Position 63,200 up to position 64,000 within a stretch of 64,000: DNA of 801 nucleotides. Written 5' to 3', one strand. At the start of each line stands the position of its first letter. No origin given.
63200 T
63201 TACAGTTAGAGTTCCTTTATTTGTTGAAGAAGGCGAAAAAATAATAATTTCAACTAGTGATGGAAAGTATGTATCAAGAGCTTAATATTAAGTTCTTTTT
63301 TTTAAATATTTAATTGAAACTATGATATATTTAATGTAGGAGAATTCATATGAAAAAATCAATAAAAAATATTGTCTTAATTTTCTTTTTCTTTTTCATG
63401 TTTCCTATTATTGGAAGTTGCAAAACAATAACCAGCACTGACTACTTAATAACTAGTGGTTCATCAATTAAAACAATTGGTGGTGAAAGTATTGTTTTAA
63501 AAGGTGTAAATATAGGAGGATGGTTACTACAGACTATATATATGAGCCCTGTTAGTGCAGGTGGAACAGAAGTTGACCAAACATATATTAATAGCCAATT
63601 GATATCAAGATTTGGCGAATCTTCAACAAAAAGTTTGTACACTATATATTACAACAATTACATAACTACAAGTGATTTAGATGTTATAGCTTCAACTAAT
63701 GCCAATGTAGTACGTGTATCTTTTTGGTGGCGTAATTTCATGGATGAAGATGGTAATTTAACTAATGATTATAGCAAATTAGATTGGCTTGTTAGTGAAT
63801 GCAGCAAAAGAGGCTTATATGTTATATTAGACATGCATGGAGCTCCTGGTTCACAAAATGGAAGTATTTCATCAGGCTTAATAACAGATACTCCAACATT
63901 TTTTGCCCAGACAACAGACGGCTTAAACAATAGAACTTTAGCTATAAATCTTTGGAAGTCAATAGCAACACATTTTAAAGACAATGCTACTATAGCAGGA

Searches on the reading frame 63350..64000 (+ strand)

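Call 33: search_protein_families(library=pfam, proteins=[window:63350-64000:+], max_evalue=0.001)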
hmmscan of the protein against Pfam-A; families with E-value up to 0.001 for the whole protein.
window:63350-64000:+ (217 aa): 1 family
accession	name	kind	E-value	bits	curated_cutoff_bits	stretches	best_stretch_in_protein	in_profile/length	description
PF00150.24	Cellulase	-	4.7e-13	49.7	23.5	1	94-214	16-121/272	Cellulase (glycosyl hydrolase family 5)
